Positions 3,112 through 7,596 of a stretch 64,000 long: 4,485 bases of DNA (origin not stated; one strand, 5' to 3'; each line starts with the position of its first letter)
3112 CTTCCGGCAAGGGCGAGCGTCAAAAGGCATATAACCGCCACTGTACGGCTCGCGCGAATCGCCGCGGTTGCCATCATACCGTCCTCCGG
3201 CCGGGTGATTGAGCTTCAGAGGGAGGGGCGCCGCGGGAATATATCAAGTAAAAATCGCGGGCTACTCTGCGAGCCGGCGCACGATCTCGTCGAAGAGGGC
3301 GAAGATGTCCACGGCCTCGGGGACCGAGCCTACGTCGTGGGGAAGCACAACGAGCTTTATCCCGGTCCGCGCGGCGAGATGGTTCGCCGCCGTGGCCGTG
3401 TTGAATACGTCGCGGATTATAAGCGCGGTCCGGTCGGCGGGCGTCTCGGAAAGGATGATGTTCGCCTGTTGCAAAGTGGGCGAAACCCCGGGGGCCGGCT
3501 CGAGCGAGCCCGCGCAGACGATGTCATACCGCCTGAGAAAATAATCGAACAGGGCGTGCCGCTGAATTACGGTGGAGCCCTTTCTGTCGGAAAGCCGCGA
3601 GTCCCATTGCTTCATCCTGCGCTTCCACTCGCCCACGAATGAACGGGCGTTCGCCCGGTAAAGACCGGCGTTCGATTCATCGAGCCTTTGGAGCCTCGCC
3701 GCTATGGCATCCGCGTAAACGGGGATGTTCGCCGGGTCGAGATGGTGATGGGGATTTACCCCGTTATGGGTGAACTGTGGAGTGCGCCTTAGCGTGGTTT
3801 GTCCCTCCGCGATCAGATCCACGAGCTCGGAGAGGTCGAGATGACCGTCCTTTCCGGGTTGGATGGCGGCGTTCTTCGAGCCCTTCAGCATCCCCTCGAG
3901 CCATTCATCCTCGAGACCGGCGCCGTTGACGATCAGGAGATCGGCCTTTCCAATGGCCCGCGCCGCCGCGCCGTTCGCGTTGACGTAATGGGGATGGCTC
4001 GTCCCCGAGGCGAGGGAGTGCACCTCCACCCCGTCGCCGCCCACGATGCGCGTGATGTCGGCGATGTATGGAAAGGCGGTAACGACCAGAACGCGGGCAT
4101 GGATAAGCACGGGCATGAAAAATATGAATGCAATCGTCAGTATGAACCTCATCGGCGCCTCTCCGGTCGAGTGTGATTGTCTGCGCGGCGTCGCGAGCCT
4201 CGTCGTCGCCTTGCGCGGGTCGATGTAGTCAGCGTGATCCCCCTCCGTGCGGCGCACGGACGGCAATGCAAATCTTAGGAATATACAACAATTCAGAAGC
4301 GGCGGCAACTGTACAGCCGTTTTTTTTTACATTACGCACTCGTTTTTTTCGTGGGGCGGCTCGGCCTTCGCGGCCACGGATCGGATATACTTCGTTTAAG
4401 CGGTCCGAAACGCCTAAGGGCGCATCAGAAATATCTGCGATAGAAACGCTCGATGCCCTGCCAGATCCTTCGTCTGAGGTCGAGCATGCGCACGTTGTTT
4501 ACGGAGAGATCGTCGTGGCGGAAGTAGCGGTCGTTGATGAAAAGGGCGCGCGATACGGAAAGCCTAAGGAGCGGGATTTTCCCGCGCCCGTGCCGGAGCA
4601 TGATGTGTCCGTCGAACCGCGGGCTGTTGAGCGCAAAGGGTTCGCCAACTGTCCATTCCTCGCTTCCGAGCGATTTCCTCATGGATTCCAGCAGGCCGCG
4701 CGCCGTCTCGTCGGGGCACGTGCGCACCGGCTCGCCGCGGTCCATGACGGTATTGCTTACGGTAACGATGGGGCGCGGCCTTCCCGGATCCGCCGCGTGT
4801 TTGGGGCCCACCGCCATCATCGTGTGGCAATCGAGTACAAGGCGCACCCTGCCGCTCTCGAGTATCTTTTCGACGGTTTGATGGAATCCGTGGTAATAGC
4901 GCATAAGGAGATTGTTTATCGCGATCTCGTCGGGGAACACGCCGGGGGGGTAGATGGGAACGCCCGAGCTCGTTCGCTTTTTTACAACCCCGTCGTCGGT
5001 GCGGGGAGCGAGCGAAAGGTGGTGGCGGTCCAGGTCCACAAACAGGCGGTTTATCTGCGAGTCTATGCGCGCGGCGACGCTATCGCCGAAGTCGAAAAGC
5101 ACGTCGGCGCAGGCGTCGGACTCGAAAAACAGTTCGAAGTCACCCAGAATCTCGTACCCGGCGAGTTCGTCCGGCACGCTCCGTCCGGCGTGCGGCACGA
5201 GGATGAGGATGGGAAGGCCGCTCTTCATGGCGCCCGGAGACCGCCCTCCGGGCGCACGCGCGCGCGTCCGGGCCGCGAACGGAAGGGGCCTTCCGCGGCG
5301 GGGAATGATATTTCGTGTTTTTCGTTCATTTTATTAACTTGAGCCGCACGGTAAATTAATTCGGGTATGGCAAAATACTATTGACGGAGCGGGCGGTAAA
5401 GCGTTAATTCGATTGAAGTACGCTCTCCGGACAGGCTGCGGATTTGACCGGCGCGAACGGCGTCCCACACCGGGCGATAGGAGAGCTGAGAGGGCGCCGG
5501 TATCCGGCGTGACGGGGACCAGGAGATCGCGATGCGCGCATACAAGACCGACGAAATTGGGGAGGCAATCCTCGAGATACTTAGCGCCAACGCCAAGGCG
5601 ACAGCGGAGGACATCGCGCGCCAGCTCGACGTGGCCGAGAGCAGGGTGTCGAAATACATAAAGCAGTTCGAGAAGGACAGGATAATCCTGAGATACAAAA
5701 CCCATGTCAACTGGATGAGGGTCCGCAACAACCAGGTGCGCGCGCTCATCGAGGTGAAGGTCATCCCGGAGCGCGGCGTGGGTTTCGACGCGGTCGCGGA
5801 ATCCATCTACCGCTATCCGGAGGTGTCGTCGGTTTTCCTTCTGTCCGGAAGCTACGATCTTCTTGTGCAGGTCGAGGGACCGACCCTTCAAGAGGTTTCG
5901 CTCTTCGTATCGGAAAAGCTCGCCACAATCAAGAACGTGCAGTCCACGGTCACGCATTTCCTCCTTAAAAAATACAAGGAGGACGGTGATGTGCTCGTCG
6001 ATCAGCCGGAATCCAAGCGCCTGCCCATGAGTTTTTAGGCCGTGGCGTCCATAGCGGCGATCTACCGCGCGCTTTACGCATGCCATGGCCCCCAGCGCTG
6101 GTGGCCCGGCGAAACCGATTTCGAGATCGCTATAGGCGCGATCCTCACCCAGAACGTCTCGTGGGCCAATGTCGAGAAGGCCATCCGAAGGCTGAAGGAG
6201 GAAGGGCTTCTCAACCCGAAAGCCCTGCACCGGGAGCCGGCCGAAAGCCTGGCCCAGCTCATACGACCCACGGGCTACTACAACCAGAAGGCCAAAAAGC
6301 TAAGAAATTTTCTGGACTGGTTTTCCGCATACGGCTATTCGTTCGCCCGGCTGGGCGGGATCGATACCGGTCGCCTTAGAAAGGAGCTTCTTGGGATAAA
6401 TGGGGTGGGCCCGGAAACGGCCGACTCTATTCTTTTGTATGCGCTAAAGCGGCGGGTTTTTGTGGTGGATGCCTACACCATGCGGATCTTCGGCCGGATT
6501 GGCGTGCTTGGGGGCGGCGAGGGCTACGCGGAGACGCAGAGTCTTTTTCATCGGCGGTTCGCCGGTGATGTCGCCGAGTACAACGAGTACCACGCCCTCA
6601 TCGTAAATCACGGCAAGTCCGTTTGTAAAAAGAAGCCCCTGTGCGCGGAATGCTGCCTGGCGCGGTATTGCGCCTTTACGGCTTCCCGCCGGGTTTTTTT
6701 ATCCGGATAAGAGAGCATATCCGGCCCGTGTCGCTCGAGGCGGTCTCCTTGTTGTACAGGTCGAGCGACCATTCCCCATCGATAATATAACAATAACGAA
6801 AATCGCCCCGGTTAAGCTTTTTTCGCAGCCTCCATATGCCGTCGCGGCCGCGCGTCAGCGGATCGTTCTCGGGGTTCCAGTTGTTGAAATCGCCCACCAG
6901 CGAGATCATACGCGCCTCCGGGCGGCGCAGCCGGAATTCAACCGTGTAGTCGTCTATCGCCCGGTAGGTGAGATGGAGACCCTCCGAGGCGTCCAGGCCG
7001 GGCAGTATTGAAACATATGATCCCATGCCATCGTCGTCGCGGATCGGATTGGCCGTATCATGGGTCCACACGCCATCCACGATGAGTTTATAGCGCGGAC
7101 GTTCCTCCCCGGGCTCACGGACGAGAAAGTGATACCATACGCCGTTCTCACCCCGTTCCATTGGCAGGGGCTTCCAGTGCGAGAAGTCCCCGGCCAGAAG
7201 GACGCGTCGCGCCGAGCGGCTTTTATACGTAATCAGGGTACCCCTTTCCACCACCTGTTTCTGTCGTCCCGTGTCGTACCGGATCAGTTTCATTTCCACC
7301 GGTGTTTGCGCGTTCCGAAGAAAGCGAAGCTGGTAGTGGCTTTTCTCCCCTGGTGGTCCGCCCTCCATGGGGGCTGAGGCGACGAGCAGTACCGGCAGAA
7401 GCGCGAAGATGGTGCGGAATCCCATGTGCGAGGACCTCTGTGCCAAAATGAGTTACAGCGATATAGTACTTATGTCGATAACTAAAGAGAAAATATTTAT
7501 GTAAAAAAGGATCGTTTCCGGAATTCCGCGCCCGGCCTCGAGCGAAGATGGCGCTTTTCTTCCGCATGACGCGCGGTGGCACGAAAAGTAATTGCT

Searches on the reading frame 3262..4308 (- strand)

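Call 63: search_protein_families(library=pfam, proteins=[window:3262-4308:-], max_evalue=0.00001)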
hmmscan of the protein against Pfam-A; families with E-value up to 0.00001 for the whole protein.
window:3262-4308:- (348 aa): 1 family
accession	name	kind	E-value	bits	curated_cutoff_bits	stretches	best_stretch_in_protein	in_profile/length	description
PF01297.22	ZnuA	-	1.6e-37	129.9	29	1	75-347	1-261/263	Zinc-uptake complex component A periplasmic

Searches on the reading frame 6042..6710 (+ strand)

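Call 63: search_protein_families(library=pfam, proteins=[window:6042-6710:+], max_evalue=0.00001)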
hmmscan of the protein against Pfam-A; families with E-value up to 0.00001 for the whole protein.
window:6042-6710:+ (222 aa): 1 family
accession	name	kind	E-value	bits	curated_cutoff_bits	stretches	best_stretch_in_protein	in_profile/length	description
PF00730.31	HhH-GPD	-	1.4e-15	58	26.2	1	31-170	1-103/108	HhH-GPD superfamily base excision DNA repair protein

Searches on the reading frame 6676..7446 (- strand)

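Call 63: search_protein_families(library=pfam, proteins=[window:6676-7446:-], max_evalue=0.00001)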
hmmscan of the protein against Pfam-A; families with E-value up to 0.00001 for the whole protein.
window:6676-7446:- (256 aa): 2 families
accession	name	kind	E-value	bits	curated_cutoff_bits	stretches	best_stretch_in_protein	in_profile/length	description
PF16561.11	AMPK1_CBM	-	2e-18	66.8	26.8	2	177-251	10-81/85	Glycogen recognition site of AMP-activated protein kinase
PF02922.24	CBM_48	-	7.5e-15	55.5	22.4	1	167-226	11-72/83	Carbohydrate-binding module 48 (Isoamylase N-terminal domain)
